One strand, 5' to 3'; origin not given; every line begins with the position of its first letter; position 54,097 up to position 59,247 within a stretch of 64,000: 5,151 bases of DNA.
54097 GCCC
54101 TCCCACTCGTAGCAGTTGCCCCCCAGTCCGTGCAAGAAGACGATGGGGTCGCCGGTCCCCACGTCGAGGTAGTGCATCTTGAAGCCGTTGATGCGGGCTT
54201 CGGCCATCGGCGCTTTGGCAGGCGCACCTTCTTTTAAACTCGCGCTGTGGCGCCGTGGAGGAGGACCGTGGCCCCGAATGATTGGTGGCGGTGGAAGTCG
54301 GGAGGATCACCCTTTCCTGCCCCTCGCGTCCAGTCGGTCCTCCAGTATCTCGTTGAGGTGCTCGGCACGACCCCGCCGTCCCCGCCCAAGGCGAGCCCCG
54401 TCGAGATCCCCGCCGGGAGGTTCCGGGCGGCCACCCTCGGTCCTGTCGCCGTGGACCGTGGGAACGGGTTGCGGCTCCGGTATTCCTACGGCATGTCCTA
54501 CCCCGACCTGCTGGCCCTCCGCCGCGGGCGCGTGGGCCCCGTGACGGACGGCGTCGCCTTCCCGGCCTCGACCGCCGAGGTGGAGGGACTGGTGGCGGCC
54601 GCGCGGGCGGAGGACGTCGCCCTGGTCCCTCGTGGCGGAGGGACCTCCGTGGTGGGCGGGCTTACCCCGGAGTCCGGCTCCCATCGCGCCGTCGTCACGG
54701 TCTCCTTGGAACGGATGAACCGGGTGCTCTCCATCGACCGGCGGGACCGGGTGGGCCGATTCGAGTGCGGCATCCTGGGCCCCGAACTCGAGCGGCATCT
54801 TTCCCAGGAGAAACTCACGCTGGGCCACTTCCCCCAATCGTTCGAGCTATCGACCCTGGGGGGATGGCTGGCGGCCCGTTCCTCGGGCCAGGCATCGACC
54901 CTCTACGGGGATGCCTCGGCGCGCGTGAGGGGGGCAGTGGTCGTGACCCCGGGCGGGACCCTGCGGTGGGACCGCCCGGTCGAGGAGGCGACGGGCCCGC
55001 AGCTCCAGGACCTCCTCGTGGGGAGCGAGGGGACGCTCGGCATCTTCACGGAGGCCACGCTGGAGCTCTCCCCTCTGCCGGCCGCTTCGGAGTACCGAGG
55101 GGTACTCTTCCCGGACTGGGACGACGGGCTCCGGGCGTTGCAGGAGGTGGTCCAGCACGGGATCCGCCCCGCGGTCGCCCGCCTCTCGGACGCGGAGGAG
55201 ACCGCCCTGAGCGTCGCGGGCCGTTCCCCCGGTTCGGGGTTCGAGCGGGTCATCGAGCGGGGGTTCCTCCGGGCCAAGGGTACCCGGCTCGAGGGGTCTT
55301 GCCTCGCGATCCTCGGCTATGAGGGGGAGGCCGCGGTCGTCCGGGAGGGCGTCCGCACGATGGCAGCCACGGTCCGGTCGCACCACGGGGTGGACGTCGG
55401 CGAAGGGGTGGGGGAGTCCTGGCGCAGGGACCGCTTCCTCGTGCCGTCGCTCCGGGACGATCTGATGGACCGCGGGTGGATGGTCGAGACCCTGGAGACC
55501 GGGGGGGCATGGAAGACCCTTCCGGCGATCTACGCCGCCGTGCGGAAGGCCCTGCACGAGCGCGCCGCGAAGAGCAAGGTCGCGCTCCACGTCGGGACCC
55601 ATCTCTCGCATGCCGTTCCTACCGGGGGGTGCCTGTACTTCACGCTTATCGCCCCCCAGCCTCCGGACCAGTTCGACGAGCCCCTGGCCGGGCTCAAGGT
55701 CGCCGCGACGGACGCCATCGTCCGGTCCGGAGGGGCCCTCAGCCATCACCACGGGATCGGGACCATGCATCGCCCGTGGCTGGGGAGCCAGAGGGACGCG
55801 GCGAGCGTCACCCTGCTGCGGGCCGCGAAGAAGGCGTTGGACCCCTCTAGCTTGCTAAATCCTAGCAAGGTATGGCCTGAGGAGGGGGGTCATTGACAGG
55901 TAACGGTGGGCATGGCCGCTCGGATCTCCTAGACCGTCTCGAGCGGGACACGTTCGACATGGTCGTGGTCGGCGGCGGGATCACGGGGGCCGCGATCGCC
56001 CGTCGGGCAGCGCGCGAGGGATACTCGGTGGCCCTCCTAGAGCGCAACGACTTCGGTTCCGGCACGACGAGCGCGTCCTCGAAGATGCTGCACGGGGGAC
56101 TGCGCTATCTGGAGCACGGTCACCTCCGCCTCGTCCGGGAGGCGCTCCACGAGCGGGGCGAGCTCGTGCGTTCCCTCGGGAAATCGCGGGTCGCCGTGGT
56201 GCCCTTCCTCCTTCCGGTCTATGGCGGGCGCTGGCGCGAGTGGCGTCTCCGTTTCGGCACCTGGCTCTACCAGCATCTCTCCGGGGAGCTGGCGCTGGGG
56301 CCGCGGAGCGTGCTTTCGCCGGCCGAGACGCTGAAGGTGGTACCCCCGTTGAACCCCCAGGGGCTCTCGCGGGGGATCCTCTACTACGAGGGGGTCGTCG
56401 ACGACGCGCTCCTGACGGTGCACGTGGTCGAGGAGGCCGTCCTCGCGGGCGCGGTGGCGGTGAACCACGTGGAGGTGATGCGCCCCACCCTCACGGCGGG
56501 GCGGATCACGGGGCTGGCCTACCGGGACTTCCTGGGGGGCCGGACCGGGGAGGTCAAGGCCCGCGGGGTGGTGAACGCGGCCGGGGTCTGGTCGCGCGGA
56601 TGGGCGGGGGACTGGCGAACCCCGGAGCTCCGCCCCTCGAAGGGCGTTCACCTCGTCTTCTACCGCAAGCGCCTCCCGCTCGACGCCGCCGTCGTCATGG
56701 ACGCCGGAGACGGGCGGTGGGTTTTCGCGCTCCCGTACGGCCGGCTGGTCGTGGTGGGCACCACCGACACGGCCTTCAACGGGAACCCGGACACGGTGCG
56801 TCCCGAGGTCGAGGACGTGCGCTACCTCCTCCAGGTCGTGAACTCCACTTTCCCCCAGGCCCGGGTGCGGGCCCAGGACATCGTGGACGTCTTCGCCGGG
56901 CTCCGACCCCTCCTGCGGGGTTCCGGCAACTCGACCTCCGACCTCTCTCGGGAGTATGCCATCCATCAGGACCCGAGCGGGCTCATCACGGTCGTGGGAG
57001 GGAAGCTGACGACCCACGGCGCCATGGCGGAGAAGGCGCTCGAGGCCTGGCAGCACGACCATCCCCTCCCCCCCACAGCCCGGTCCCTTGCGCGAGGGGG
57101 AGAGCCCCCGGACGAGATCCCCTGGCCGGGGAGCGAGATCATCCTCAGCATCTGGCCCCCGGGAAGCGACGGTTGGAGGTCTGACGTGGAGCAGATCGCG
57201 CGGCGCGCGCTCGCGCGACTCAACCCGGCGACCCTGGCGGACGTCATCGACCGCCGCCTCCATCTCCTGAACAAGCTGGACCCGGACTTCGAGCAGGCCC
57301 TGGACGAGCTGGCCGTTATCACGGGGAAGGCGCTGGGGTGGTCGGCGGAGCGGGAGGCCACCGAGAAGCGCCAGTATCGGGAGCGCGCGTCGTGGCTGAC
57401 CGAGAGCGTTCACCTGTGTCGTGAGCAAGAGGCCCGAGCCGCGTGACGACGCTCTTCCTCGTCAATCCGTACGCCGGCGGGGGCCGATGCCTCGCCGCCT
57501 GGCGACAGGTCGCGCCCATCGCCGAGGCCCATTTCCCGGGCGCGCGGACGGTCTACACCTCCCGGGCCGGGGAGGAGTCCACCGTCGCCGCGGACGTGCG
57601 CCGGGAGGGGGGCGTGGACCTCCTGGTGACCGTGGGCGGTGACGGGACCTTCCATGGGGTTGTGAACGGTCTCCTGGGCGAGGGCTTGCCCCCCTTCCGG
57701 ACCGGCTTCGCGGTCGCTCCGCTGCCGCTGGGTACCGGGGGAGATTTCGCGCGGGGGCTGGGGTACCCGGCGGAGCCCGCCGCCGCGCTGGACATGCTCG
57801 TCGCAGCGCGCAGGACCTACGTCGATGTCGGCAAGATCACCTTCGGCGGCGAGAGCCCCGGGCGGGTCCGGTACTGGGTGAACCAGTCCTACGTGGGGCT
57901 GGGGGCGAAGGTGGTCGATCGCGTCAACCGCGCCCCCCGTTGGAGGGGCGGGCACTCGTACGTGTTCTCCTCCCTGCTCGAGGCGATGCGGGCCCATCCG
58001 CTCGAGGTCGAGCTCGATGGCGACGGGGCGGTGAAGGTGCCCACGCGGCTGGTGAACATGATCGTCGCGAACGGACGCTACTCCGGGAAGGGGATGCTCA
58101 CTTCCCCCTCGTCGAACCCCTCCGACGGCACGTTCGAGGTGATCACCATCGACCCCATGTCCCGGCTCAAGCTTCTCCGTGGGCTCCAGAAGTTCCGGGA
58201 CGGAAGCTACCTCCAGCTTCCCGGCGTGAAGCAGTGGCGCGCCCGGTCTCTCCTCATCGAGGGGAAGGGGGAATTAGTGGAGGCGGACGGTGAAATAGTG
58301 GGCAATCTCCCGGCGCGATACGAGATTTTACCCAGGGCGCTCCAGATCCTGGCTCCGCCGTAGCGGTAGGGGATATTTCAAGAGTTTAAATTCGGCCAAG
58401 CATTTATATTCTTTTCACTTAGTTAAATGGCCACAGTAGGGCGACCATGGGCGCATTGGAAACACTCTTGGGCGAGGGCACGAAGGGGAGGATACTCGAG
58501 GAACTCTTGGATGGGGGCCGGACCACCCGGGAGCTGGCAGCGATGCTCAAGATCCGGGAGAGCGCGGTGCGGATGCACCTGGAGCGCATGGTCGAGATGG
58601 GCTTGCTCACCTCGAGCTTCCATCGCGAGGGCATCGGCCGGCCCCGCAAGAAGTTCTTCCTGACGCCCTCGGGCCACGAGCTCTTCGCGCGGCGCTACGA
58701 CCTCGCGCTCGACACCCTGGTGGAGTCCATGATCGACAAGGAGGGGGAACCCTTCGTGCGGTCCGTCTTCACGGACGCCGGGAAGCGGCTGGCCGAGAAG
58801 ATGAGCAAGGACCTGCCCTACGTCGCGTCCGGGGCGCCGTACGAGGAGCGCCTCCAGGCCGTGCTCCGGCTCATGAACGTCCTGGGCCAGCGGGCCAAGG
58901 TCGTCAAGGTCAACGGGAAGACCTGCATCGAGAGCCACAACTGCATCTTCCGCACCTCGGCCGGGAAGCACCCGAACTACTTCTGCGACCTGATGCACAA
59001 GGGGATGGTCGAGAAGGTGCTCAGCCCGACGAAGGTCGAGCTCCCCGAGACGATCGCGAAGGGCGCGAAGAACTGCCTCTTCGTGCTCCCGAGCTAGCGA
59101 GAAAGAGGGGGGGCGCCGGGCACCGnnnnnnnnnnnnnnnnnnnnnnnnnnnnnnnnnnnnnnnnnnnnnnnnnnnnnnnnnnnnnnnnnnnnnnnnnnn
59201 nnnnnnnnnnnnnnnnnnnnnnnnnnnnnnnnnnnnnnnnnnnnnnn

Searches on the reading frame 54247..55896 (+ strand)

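Call 40: search_protein_families(library=pfam, max_evalue=0.00001, proteins=[window:54247-55896:+])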
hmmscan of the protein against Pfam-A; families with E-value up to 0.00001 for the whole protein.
window:54247-55896:+ (549 aa): 2 families
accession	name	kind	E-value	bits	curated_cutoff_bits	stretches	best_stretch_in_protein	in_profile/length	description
PF02913.24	FAD-oxidase_C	-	2.1e-37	129.6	21.2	1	278-542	2-248/248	FAD linked oxidases, C-terminal domain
PF01565.28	FAD_binding_4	-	1.5e-30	106.1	26.4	1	101-240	2-136/139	FAD binding domain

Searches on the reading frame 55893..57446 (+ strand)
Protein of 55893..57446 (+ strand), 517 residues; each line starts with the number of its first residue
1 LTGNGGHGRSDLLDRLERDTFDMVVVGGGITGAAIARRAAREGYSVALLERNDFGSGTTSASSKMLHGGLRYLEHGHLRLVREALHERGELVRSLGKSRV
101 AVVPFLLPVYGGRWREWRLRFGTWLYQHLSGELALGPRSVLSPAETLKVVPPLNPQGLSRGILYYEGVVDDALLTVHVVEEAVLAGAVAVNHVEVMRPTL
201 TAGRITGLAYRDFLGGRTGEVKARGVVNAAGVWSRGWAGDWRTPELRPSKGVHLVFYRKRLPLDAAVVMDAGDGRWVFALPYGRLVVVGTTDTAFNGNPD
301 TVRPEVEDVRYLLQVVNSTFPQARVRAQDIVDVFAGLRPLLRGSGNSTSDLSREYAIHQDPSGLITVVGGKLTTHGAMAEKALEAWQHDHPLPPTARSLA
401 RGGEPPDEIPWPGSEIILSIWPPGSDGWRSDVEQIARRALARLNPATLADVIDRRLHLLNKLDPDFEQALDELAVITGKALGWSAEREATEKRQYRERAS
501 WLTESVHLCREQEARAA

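Call 41: search_protein_families(library=pfam, max_evalue=0.00001, proteins=[window:55893-57446:+])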
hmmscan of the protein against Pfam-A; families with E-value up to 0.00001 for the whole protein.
window:55893-57446:+ (517 aa): 3 families
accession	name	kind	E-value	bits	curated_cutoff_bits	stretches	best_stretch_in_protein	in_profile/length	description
PF01266.30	DAO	-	1.2e-53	183.4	27.9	1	22-373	1-341/353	FAD dependent oxidoreductase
PF13450.12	NAD_binding_8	-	8.9e-07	29.5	21.9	1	25-60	1-36/68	NAD(P)-binding Rossmann-like domain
PF12831.13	FAD_oxidored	-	9.2e-07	28.9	27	1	22-91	1-74/416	FAD dependent oxidoreductase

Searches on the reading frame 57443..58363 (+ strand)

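Call 41: search_protein_families(library=pfam, max_evalue=0.00001, proteins=[window:57443-58363:+])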
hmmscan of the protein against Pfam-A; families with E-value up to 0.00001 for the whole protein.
window:57443-58363:+ (306 aa): 2 families
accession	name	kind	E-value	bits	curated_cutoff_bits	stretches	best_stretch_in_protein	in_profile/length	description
PF19279.4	YegS_C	-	1e-31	110.3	27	1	150-303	4-157/158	YegS C-terminal NAD kinase beta sandwich-like domain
PF00781.29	DAGK_cat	-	5.4e-24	84.6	23.6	1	3-132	2-125/125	Diacylglycerol kinase catalytic domain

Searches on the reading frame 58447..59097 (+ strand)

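Call 91: search_protein_families(library=pfam, max_evalue=0.0001, proteins=[window:58447-59097:+])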
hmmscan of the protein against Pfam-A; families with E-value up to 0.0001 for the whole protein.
window:58447-59097:+ (216 aa): 5 families
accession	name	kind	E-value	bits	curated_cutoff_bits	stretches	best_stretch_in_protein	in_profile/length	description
PF01022.26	HTH_5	-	4.1e-09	36.6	22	1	14-55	5-46/47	Bacterial regulatory protein, arsR family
PF18546.6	MetOD1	-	1.9e-06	28.4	23.8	1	138-213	59-140/142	Methanogen output domain 1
PF13412.12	HTH_24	-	7.7e-06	25.8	21.9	1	12-54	4-47/48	Winged helix-turn-helix DNA-binding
PF12840.13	HTH_20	-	3e-05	24.3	27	1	8-55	1-49/51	Helix-turn-helix domain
PF12802.13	MarR_2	-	3.4e-05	24.4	27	0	14-55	8-51/61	MarR family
